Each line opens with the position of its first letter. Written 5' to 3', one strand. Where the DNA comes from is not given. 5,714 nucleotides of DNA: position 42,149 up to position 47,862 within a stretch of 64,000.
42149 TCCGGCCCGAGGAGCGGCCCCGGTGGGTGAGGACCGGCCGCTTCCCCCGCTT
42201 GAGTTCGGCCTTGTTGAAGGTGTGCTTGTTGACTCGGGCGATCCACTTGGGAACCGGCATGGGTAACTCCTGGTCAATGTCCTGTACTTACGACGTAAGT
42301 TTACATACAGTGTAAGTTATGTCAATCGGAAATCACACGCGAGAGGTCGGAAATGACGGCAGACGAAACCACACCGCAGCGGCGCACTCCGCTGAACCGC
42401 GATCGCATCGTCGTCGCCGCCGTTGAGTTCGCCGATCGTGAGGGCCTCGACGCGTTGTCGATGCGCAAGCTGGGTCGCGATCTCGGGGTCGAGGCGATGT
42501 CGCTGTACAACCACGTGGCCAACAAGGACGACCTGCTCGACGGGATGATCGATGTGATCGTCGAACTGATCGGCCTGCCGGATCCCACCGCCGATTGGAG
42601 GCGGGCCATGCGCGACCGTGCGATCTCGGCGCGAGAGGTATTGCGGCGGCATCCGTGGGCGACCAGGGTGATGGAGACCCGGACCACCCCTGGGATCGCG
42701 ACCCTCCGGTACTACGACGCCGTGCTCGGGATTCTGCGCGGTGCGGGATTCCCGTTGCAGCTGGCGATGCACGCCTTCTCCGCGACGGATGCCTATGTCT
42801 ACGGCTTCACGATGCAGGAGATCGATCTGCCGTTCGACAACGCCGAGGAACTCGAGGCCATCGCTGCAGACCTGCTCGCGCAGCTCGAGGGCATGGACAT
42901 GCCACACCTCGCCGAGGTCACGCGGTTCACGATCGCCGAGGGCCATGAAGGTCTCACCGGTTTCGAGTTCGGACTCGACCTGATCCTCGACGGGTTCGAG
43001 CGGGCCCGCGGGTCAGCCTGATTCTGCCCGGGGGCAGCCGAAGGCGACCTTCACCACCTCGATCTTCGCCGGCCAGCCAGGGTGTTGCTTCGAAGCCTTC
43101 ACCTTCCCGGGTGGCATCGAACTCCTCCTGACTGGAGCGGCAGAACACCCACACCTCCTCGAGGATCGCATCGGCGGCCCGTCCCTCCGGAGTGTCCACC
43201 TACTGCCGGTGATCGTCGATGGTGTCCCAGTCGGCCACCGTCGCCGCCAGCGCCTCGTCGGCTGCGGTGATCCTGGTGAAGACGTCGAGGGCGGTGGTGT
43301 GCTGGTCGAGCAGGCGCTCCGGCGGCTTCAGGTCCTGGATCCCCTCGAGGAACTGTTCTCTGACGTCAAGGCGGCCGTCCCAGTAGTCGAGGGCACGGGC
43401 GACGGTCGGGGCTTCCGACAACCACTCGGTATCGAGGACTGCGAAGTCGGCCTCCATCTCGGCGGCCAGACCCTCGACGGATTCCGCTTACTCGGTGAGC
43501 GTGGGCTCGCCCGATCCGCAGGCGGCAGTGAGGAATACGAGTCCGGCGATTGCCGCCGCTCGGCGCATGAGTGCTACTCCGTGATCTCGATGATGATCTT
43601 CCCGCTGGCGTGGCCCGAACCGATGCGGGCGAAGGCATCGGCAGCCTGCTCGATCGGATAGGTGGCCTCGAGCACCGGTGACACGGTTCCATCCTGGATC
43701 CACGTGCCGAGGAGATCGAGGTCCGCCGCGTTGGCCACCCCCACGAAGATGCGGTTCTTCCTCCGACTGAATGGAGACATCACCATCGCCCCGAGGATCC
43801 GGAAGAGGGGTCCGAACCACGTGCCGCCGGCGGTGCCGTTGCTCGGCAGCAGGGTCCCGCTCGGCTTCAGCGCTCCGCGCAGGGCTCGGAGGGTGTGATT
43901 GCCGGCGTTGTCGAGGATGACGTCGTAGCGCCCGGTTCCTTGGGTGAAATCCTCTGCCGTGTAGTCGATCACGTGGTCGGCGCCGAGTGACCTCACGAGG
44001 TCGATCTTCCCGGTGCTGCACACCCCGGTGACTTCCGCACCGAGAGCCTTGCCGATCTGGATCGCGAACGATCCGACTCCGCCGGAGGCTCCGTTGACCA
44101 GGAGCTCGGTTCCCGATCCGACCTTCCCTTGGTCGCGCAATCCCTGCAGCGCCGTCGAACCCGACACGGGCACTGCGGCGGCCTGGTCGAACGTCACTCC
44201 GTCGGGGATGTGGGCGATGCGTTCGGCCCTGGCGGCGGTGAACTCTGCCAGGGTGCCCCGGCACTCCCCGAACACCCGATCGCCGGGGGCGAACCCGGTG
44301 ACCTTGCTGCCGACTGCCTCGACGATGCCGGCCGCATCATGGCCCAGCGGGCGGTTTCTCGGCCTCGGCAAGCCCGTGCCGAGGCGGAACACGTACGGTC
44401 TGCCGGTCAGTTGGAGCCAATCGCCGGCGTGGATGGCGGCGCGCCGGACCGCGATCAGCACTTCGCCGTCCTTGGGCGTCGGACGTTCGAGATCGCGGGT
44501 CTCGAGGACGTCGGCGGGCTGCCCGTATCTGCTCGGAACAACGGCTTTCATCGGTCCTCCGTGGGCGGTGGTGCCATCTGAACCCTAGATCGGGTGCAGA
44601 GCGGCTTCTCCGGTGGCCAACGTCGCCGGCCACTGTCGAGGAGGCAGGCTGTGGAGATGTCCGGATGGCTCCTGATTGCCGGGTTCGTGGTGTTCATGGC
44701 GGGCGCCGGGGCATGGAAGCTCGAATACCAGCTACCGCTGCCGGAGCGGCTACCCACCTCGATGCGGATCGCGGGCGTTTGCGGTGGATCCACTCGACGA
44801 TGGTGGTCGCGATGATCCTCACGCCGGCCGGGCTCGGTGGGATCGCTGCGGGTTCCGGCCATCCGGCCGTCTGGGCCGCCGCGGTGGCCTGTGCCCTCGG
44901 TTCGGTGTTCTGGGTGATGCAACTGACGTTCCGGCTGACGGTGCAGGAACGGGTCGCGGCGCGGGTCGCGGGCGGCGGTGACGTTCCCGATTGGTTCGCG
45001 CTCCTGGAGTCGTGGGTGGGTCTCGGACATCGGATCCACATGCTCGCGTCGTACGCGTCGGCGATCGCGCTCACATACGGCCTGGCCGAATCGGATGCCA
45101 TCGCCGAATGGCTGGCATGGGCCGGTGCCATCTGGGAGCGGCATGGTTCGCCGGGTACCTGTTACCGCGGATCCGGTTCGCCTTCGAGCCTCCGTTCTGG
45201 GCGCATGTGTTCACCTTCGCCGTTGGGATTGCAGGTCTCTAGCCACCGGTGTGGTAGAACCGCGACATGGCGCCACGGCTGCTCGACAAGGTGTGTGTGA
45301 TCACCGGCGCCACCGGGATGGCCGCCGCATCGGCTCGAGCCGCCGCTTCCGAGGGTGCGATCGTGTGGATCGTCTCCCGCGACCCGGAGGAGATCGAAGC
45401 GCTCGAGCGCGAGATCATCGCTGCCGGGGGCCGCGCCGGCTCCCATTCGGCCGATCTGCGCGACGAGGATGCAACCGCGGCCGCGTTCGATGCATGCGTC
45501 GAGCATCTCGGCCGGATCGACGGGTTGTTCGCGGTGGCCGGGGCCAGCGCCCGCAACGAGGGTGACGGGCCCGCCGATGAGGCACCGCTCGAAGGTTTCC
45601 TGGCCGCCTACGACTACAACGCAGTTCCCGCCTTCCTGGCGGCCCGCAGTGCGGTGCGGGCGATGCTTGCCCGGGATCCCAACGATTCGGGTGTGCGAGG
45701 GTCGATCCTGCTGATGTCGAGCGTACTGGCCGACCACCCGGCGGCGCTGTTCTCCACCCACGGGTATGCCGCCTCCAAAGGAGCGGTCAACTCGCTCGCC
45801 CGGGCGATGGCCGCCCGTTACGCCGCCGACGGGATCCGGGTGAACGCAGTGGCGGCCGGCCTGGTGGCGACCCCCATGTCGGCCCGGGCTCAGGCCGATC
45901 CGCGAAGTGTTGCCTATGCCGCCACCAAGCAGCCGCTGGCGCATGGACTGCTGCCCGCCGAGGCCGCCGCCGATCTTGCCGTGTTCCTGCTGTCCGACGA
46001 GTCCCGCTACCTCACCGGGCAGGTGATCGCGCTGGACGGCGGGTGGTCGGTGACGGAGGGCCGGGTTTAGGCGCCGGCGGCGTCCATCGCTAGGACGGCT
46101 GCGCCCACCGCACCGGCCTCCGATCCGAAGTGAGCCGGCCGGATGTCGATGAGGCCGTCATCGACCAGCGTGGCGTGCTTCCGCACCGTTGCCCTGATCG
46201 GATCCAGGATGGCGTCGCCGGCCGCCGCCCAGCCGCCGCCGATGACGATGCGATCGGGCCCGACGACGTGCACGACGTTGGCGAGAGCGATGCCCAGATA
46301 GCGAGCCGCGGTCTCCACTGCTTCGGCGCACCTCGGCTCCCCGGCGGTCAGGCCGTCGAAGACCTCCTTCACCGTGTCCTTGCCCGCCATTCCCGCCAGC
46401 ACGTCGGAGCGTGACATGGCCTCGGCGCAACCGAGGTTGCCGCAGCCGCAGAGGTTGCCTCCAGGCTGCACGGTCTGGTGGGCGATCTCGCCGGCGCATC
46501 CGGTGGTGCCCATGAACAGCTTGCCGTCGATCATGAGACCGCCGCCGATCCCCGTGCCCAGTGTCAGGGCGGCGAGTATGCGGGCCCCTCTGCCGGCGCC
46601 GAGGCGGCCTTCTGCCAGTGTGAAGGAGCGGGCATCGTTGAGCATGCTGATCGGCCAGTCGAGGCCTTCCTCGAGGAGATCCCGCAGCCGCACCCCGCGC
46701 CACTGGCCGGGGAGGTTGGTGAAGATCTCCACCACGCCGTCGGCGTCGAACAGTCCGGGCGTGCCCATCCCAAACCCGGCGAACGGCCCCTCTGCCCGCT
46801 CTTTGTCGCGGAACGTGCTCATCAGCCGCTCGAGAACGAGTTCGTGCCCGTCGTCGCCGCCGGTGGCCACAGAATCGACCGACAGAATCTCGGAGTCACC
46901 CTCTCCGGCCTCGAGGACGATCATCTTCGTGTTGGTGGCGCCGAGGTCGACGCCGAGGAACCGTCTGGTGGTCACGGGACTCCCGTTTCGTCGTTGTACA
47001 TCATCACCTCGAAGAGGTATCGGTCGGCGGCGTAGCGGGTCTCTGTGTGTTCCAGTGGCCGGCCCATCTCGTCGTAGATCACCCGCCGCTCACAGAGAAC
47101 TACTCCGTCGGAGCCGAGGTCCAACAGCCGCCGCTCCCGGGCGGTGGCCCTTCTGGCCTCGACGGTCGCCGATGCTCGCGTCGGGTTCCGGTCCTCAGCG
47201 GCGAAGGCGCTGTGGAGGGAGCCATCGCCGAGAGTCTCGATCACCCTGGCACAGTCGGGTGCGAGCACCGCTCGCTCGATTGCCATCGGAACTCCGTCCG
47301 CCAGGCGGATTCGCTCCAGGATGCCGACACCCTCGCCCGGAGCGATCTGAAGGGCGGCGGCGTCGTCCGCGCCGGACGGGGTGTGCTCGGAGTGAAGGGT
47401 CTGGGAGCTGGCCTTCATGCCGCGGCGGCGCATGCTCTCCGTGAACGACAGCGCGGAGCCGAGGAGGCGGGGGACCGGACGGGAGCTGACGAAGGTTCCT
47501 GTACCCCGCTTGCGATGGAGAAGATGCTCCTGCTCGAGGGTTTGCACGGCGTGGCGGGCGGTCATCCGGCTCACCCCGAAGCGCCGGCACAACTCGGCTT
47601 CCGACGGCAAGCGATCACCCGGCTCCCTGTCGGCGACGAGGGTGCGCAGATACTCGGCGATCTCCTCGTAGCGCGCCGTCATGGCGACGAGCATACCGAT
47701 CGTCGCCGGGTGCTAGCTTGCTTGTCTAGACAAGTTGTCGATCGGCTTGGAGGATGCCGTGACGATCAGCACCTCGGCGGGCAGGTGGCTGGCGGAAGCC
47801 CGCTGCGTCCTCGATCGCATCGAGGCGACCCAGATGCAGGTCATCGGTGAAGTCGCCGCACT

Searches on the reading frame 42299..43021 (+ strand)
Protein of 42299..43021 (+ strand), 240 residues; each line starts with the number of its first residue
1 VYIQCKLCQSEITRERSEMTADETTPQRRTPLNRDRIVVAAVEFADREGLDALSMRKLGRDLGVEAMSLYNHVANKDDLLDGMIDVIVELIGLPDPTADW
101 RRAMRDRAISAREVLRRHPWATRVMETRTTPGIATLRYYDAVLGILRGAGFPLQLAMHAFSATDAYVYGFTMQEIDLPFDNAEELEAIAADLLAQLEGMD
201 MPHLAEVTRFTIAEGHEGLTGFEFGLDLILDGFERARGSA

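Call 42: search_protein_families(library=pfam, proteins=[window:42299-43021:+], max_evalue=0.0001)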
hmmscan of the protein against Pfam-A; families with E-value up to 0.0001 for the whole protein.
window:42299-43021:+ (240 aa): 2 families
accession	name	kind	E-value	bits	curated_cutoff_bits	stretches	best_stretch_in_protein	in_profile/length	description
PF02909.22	TetR_C_1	-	1.2e-23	84.1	21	1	94-235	2-144/146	Tetracyclin repressor-like, C-terminal domain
PF00440.29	TetR_N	-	6.7e-07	29.4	24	1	37-81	1-45/47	Bacterial regulatory proteins, tetR family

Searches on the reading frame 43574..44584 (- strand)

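Call 42: search_protein_families(library=pfam, proteins=[window:43574-44584:-], max_evalue=0.0001)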
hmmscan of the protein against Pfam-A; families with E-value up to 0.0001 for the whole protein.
window:43574-44584:- (336 aa): 3 families
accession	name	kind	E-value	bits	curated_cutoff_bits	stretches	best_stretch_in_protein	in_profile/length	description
PF13602.12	ADH_zinc_N_2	-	5.1e-26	92.6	27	1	200-332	1-134/134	Zinc-binding dehydrogenase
PF00107.32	ADH_zinc_N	-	2.9e-14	53.6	31.8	1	169-245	1-85/129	Zinc-binding dehydrogenase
PF08240.17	ADH_N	-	5.7e-14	52.7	23.5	1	38-128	1-104/104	Alcohol dehydrogenase GroES-like domain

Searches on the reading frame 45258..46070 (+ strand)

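Call 42: search_protein_families(library=pfam, proteins=[window:45258-46070:+], max_evalue=0.0001)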
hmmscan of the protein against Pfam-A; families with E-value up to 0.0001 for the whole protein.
window:45258-46070:+ (270 aa): 2 families
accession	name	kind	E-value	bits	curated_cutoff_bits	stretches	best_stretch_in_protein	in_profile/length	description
PF13561.12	adh_short_C2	-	9.2e-47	160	27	1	19-264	6-236/236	Enoyl-(Acyl carrier protein) reductase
PF00106.31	adh_short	-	7.9e-37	127.1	26.6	1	11-214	1-193/195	short chain dehydrogenase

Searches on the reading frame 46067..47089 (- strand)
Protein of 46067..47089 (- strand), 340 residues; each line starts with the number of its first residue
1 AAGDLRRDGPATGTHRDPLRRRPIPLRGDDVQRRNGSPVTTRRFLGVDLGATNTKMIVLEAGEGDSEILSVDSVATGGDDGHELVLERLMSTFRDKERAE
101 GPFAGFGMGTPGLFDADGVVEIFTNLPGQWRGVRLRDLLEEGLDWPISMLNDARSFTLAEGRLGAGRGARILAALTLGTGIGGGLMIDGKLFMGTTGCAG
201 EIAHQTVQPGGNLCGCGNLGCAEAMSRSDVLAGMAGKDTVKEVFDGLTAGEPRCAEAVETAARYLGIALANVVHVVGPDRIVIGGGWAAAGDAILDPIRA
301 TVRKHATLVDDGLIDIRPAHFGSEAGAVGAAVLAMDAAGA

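Call 42: search_protein_families(library=pfam, proteins=[window:46067-47089:-], max_evalue=0.0001)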
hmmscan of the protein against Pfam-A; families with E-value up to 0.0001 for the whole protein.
window:46067-47089:- (340 aa): 1 family
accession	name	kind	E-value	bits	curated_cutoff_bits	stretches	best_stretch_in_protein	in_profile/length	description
PF00480.26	ROK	-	7.5e-49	167.3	22.9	1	45-336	2-293/294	ROK family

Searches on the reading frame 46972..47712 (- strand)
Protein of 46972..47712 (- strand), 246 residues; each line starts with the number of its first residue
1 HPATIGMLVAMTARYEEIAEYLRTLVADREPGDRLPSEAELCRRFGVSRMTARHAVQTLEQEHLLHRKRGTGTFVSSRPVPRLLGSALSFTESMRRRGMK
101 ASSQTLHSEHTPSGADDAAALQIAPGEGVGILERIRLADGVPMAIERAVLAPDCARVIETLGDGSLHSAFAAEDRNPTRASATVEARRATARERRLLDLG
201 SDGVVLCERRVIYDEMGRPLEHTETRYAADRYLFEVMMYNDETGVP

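Call 42: search_protein_families(library=pfam, proteins=[window:46972-47712:-], max_evalue=0.0001)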
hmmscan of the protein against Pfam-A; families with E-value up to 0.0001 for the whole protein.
window:46972-47712:- (246 aa): 2 families
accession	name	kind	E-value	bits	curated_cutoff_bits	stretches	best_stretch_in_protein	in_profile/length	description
PF07702.18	UTRA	-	1.2e-28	100.1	23.8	1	97-232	2-140/141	UTRA domain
PF00392.27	GntR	-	7.8e-18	64.3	27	1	15-75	2-64/64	Bacterial regulatory proteins, gntR family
